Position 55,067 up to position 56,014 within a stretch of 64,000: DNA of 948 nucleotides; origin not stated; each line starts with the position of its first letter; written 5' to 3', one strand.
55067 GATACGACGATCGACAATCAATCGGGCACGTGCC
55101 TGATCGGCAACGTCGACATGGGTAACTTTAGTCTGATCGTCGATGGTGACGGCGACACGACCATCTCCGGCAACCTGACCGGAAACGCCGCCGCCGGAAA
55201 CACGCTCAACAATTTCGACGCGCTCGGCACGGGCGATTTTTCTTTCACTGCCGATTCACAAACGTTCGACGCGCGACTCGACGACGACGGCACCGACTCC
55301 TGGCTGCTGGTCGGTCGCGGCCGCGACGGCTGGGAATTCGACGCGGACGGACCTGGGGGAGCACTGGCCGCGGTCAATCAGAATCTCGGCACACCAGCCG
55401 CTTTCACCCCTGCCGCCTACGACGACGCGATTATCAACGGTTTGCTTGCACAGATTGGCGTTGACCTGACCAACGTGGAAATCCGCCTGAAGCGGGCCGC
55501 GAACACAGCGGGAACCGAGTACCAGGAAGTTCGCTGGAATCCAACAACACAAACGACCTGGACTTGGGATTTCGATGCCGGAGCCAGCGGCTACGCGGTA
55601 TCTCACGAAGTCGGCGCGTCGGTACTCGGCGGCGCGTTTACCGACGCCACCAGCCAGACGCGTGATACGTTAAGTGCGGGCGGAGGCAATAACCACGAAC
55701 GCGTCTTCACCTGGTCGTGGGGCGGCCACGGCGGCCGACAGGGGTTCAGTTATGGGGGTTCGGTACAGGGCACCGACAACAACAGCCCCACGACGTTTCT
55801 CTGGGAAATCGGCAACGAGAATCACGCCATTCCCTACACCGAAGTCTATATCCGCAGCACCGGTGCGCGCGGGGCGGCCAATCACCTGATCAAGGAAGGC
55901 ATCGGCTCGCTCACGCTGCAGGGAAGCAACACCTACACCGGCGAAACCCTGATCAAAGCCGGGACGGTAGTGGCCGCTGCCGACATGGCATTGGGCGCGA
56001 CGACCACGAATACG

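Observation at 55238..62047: Five tandem copies of an unassigned ~205-aa domain in an open-ended giant ORF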

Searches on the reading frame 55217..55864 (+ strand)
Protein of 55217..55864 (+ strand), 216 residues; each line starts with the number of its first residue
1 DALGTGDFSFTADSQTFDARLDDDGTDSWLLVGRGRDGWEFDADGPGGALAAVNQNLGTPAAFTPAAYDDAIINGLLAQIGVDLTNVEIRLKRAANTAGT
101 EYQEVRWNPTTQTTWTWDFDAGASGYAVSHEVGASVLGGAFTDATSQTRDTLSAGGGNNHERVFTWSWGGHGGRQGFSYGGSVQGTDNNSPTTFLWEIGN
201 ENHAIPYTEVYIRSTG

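Call 9: find_homologous_proteins(query=A1, max_evalue=0.001)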
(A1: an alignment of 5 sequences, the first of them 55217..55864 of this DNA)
Query A1 (5 sequences) (216 aa, profile of the alignment): 47 proteins with E <= 0.001 among 8000 candidates.
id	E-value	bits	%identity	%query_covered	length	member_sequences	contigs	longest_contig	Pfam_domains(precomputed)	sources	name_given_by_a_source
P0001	3.1e-91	323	63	99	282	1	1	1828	-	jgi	-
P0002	1.3e-88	314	60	99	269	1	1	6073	-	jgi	jgi:hypothetical protein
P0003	1.5e-88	314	60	97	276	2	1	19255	-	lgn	-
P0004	3.9e-87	310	60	98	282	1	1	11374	-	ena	-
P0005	6.7e-84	299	56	99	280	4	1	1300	PF07589.17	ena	-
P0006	2.4e-81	291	65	99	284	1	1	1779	PF07589.17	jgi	jgi:uncharacterized protein (TIGR03382 family)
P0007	2.3e-79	284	56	99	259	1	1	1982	-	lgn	-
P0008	4.1e-79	283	54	99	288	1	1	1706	PF07589.17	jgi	jgi:hypothetical protein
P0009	3.4e-76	274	57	98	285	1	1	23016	-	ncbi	-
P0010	3.6e-76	274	55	99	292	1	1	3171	-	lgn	-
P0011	2.9e-74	267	53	99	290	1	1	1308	-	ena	-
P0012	6.4e-73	263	51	98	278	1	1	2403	PF13205.13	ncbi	-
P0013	2.3e-72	261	52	98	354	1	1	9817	PF13205.13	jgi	jgi:hypothetical protein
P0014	2.6e-71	258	54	99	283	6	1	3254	-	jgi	jgi:hypothetical protein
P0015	4.0e-71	257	54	99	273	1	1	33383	-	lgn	-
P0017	1.6e-67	245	47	99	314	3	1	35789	-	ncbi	-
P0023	1.1e-53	200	46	98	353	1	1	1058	PF18884.6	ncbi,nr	ncbi:MAG: hypothetical protein GY899_15505, partial [Verrucomicrobiaceae bacterium]|nr:hypothetical 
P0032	9.5e-40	155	40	86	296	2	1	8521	PF00147.24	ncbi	-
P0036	5.8e-37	146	39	86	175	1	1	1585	-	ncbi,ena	-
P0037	5.7e-33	132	39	90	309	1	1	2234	PF24325.2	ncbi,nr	ncbi:MAG: hypothetical protein NTY08_00125, partial [Proteobacteria bacterium]|nr:hypothetical prote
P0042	4.5e-28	116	38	86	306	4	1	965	-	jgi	jgi:hypothetical protein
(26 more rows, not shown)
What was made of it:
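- On NCBIfam NF040941 (fibrinogen-like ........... domain): P0032, P0037 and P0042 match the five-copy profile at E 9.5e-40, 5.7e-33 and 4.5e-28 with 86-90% query coverage (call 9).
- Closest known: Bacterial 'fibrinogen-like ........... domain' proteins. Same: P0032, P0042 and P0037 align to the window copies at 38-40% identity over 86-90% of the query (E 1e-28 to 1e-40; call 9) and share GRGRxGW, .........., GFSYG and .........
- Family: 47 close homologues (call 9). The hallmark-bearing members are continuous with the rest of the family at E 1e-28 to 1e-40 (call 9).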

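Call 12: search_protein_families(library=pfam, proteins=[P0032, P0037, P0042, P0036, P0017, P0013, P0012, P0023, P0009, P0002], max_evalue=10)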
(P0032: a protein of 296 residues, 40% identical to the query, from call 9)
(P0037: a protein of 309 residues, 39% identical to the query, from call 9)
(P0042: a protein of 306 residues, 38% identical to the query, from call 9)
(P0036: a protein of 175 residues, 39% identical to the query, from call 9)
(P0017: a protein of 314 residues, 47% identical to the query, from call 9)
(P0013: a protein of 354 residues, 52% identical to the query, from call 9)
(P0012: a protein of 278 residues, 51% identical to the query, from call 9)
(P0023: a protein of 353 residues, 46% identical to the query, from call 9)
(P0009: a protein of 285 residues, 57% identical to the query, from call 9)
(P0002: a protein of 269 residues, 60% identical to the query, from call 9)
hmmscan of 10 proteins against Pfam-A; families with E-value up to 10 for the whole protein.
P0032 (296 aa): 2 families
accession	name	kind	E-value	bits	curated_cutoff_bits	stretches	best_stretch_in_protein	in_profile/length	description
PF00147.23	Fibrinogen_C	-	1.6e-06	28.6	22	1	86-140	2-53/221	Fibrinogen beta and gamma chains, C-terminal globular domain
PF01410.23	COLFI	-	3.5e-05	23.7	26.2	1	84-125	28-69/233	Fibrillar collagen C-terminal domain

P0037 (309 aa): 1 family
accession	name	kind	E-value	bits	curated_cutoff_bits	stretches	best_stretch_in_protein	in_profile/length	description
PF24325.1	DUF7495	-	2.4e-18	66.9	27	1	206-309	7-108/109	Domain of unknown function (DUF7495)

P0042 (306 aa): 1 family
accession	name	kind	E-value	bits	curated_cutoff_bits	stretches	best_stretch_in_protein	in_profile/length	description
PF00147.23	Fibrinogen_C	-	0.0006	20.1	22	1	65-102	15-52/221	Fibrinogen beta and gamma chains, C-terminal globular domain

P0036 (175 aa): 0 families

P0017 (314 aa): 1 family
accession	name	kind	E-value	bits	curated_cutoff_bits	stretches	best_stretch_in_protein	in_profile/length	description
PF17803.7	Cadherin_4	-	0.13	13.2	25.1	1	12-28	2-18/71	Bacterial cadherin-like domain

P0013 (354 aa): 2 families
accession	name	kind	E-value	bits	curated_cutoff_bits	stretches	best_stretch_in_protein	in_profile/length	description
PF13205.12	Big_5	-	2.4e-15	57.5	23.6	1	30-140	1-105/105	Bacterial Ig-like domain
PF04234.18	CopC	-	0.18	13.2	23.3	1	35-78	3-44/92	CopC domain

P0012 (278 aa): 2 families
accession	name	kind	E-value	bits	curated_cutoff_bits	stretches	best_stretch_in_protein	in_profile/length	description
PF13205.12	Big_5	-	4.3e-07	31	23.6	1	11-61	58-105/105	Bacterial Ig-like domain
PF24604.1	B-barrel_PelB_C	-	0.014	15.4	31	1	154-220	227-292/309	PelB, C-terminal beta barrel domain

P0023 (353 aa): 1 family
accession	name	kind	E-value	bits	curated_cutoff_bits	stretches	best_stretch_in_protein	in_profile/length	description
PF18884.5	TSP3_bac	-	3.4e-10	40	25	3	29-50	1-22/22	Bacterial TSP3 repeat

P0009 (285 aa): 2 families
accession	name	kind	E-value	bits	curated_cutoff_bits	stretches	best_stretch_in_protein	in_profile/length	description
PF02868.21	Peptidase_M4_C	-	0.014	15.7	24.4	2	211-251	21-62/165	Thermolysin metallopeptidase, alpha-helical domain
PF07589.16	PEP-CTERM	-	0.09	13.4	20.7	1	258-282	2-24/24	PEP-CTERM motif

P0002 (269 aa): 2 families
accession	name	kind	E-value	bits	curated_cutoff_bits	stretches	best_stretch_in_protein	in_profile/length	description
PF07589.16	PEP-CTERM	-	0.00012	22.4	20.7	1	243-266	2-24/24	PEP-CTERM motif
PF18204.6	PGF-CTERM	-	0.14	12.6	18.8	1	250-266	7-23/23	PGF-CTERM motif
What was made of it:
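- On Fibrinogen-related domain (Pfam PF00147 Fibrinogen_C): The threshold is met by family member P0032 (28.6 bits), but only over profile positions 2-53 (call 12).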

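Call 25: search_protein_families(library=ncbifam, proteins=[P0032, P0037, P0042, P0036, P0001, P0017], max_evalue=10)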
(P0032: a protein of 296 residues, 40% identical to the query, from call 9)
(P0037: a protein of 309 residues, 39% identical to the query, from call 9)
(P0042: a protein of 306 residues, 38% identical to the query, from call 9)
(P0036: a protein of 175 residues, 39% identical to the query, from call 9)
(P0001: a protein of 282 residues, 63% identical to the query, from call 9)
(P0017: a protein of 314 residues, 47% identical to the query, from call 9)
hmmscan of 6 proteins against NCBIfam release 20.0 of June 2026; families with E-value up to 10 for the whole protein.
P0032 (296 aa): 1 family
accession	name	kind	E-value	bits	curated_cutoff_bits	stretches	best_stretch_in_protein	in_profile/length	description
NF040941.1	GGGWT_bact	domain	4.5e-22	77.8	30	1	88-133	1-46/46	fibrinogen-like YCDxxxxGGGW domain-containing protein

P0037 (309 aa): 2 families
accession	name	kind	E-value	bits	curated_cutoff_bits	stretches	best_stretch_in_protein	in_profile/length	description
NF040941.1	GGGWT_bact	domain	7.5e-07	29.1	30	1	2-23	25-46/46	fibrinogen-like YCDxxxxGGGW domain-containing protein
NF041716.1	HxA_phane_GNAT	equivalog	0.011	15.6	250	1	169-217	69-120/152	cyclophane-containing RiPP N-acetyltransferase HaaN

P0042 (306 aa): 1 family
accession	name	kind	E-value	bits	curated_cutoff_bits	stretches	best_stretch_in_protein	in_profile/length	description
NF040941.1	GGGWT_bact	domain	1.6e-20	72.8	30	1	53-96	1-46/46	fibrinogen-like YCDxxxxGGGW domain-containing protein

P0036 (175 aa): 1 family
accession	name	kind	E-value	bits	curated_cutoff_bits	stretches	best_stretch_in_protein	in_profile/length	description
NF040941.1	GGGWT_bact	domain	0.029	14.4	30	1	1-11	36-46/46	fibrinogen-like YCDxxxxGGGW domain-containing protein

P0001 (282 aa): 2 families
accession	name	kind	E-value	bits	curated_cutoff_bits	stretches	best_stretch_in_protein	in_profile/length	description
TIGR03901.2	MYXO-CTERM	domain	0.083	13.3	20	1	266-281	18-33/34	MYXO-CTERM sorting domain-containing protein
TIGR02595.1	PEP_CTERM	domain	3.2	8.8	16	1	257-282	1-23/24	PEP-CTERM sorting domain-containing protein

P0017 (314 aa): 2 families
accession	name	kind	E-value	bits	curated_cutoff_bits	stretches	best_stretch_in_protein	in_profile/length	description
NF012211.1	tand_rpt_95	domain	0.0049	16.8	90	1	2-28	69-95/98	tandem-95 repeat protein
TIGR01965.1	VCBS_repeat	domain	0.013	15.7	15.5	1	9-29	69-89/99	VCBS domain-containing protein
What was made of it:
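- On NCBIfam NF040941 (fibrinogen-like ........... domain): Relatives P0032 (77.8 bits) and P0042 (72.8 bits) pass (call 25).
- Bridge proteins P0032 and P0042 hit Pfam Fibrinogen_C and NCBIfam NF040941 above or near their cut-offs (calls 12, 25).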

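Call 31: find_related_loci(query=A1, collection=genome_contigs, flank=6000)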
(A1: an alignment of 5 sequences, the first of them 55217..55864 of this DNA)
Query A1 (216 aa) in genome_contigs; peptide patterns used: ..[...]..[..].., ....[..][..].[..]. (x = any residue, [..] = any of these).
97 stretches matched a pattern; 47 encode a relative of the query (tblastn E <= 1e-3); 46 distinct loci.
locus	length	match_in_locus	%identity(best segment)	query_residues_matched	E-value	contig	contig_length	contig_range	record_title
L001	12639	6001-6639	59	2-213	6e-77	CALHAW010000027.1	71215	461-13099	MAG: uncultured Alphaproteobacteria bacterium isolate H2_Bin_Bin_28_1 genome assembly, contig: c_000000281239, whole gen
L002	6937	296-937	58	5-213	1e-75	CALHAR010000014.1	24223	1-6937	MAG: uncultured Alphaproteobacteria bacterium isolate H2_Bin_METABAT__102_1_1 genome assembly, contig: c_000000088765, w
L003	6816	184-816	58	3-213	1e-74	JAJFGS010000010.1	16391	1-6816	MAG: Alphaproteobacteria bacterium isolate OFTM75 OFTM75_9, whole genome shotgun sequence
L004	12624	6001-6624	58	3-213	2e-73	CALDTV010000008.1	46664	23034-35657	MAG: uncultured Alphaproteobacteria bacterium isolate L3_Bin_METABAT__146_1 genome assembly, contig: c_000002724239, who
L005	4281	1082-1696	59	2-213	1e-73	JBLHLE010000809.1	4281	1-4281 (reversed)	MAG: Pirellulaceae bacterium isolate 3300054698_131 Ga0535670_0050198, whole genome shotgun sequence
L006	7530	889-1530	54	1-214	2e-71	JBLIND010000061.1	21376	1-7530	MAG: Candidatus Omnitrophota bacterium isolate 3300053785_28 Ga0535658_0005444, whole genome shotgun sequence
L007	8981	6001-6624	58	2-213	1e-70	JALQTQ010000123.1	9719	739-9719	MAG: Akkermansiaceae bacterium isolate DAH.28 NODE_123_length_9719_cov_3.672889, whole genome shotgun sequence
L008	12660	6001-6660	55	1-213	1e-70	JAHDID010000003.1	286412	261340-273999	MAG: Verrucomicrobia bacterium isolate MAG-85 RZ_66, whole genome shotgun sequence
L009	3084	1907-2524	53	3-213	1e-70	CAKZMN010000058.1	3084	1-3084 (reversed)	MAG TPA_asm: uncultured Alphaproteobacteria bacterium isolate ERR2094169_bin.119_CONCOCT_v1.1_MAG genome assembly, conti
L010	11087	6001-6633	53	1-215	1e-69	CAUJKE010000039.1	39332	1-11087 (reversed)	MAG: Planctomycetota bacterium isolate KLAP142 genome assembly, contig: KLAP142_556870, whole genome shotgun sequence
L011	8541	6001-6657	55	3-215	2e-69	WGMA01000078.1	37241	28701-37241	MAG: Phycisphaera sp. isolate RI_212 c_000000064631, whole genome shotgun sequence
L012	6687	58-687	55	6-215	2e-68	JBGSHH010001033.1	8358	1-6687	MAG: Pirellulaceae bacterium isolate JTS-AC10 k141_1307060, whole genome shotgun sequence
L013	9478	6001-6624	56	2-213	1e-67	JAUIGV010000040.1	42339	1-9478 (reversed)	MAG: Verrucomicrobiia bacterium isolate Co_bin.176 NODE_5963_length_42339_cov_16.976689, whole genome shotgun sequence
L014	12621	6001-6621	57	3-213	5e-72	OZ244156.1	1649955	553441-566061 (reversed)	MAG: Alphaproteobacteria bacterium isolate 7009779c-6c46-428a-8ad6-139a494dc1e6 genome assembly, chromosome: 1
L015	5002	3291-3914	56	2-213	2e-66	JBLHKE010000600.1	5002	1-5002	MAG: Verrucomicrobiales bacterium isolate 3300054698_26 Ga0535670_0040149, whole genome shotgun sequence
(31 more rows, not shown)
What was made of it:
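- Tried and rejected: It worked with the five-copy alignment (call 31).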

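Call 70: find_encoding_contigs(protein=P0032, flank=4000, max_places=2)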
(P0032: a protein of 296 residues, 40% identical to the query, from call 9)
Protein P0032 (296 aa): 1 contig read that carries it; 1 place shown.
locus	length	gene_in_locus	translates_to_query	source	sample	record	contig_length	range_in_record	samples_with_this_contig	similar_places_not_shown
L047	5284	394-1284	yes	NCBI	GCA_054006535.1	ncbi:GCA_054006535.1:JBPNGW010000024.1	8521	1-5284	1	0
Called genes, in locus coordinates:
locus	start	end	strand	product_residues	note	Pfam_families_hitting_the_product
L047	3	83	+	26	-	?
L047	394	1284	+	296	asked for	PF00147:Fibrinogen_C (weak)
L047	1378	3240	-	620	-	PF02518:HATPase_c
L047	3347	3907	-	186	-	PF01558:POR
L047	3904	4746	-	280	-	PF02775:TPP_enzyme_C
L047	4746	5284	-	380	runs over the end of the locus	PF01855:POR_N, PF02780:Transketolase_C (weak), PF17147:PFOR_II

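Call 71: find_encoding_contigs(protein=P0009, flank=5000, max_places=2)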
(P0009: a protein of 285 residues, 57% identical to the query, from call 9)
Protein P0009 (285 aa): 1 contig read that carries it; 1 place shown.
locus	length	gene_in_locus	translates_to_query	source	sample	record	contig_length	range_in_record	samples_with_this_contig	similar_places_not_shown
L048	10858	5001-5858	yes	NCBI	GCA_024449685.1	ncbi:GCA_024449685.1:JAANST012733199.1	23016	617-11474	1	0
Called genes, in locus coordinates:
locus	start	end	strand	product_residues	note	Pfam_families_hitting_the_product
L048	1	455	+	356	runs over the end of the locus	?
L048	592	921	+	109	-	PF01521:Fe-S_biosyn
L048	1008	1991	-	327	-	PF00389:2-Hacid_dh, PF02826:2-Hacid_dh_C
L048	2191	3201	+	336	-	PF01875:Memo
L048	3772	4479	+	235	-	-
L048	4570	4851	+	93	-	-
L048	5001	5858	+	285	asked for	-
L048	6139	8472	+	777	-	PF01839:FG-GAP (faint), PF13517:FG-GAP_3, PF07593:UnbV_ASPIC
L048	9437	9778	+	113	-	-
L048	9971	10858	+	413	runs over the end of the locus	PF00590:TP_methylase, PF01135:PCMT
